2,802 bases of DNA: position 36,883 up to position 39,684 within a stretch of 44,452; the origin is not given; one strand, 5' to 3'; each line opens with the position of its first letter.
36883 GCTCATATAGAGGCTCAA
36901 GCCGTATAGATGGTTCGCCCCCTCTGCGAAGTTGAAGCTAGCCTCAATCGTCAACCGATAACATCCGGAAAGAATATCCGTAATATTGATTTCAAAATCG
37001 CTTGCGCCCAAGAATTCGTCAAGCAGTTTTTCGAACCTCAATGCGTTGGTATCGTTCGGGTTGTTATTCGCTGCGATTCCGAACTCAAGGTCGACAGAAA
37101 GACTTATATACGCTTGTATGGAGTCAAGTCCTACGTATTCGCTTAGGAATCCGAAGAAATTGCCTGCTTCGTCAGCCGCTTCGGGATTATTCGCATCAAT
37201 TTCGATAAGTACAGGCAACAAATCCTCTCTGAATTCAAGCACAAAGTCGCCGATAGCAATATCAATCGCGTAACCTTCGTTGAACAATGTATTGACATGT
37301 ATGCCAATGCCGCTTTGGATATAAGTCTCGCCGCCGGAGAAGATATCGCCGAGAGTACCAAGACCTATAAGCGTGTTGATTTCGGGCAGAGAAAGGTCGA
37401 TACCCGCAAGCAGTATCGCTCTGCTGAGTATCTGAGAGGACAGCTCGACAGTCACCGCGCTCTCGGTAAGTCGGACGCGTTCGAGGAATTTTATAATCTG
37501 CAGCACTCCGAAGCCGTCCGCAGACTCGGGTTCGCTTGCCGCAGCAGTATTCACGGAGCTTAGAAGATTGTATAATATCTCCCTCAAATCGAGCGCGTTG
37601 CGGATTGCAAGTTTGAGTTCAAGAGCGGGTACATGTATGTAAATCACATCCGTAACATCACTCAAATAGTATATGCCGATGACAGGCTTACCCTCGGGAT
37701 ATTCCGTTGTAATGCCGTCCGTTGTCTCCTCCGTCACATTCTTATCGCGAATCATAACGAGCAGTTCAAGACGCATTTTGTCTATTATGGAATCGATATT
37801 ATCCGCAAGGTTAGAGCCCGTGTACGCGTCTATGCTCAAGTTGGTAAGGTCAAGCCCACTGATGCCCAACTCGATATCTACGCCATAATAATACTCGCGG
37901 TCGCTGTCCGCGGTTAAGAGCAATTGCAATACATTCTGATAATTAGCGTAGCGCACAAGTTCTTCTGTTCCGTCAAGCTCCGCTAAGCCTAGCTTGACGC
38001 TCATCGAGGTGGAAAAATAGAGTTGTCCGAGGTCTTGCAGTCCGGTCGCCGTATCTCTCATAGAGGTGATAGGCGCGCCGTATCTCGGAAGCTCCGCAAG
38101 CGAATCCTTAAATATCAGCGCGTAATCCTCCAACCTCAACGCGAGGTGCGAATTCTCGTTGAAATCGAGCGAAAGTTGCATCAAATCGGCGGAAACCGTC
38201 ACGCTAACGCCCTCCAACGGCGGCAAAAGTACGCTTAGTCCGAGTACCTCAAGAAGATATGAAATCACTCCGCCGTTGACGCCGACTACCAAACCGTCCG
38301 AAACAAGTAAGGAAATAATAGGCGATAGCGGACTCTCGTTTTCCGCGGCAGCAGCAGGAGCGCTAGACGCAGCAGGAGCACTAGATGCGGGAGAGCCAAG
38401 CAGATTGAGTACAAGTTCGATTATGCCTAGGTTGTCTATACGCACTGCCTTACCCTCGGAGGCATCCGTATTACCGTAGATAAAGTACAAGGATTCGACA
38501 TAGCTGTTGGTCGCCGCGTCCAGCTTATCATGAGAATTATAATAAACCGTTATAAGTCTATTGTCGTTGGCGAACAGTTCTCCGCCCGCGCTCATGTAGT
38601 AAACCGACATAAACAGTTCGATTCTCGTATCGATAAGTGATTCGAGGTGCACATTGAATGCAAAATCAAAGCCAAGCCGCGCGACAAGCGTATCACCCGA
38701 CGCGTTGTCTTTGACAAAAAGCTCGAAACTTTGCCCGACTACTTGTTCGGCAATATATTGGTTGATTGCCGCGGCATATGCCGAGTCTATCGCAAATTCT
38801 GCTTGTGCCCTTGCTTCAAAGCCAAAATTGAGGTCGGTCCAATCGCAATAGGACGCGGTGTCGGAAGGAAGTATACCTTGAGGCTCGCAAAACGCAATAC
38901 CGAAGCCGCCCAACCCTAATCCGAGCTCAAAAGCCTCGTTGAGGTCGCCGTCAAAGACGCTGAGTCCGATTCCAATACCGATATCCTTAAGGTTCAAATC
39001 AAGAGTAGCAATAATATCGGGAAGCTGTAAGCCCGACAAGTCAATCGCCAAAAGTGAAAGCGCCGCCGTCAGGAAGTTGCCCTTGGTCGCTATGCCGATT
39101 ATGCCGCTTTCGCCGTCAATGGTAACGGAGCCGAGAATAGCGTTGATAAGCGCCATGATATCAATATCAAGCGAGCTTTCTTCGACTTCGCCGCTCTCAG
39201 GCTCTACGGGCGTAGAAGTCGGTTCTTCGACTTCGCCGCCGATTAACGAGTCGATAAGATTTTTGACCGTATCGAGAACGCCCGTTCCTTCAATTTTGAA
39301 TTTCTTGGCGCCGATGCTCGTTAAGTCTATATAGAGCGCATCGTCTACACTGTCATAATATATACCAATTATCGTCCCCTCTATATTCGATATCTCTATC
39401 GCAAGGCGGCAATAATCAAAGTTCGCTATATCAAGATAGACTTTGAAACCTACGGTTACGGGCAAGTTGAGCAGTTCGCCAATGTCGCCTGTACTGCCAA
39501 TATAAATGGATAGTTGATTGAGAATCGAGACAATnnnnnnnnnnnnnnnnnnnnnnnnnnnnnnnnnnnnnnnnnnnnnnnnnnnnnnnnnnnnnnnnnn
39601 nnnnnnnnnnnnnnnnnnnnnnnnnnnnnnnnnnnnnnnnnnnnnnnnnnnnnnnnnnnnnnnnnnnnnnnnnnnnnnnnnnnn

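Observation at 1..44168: Two-gene giant surface-protein locus (>14,600 codons) apparently driven by one promoter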

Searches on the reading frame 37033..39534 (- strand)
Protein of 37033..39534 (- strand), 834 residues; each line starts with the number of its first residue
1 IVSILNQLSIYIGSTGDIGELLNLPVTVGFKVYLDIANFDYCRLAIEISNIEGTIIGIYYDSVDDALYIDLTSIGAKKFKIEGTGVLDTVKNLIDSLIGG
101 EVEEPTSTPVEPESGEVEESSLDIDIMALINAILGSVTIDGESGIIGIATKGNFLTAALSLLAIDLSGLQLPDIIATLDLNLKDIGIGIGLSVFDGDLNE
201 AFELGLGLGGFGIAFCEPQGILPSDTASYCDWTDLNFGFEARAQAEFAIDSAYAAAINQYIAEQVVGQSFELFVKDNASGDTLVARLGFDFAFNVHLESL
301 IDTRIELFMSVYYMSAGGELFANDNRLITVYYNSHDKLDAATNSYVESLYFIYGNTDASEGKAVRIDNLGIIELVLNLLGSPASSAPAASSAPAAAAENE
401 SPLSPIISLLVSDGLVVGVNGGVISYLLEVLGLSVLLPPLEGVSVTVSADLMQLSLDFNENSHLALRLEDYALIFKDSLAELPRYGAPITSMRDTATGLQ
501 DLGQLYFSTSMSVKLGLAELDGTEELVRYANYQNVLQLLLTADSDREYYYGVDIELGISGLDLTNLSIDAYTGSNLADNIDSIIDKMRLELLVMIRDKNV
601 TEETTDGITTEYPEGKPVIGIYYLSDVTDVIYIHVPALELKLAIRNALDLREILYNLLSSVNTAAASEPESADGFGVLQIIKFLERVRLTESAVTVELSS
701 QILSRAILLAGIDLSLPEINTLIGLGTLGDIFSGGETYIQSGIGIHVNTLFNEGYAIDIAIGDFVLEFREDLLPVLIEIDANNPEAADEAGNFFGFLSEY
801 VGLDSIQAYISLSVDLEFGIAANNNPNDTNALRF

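Call 103: search_dna_similar(query=window:37033-39534:-, collection=plasmids, mode=protein, max_rows=5)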
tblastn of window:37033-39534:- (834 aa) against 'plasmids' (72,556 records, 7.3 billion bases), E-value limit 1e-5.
No match.
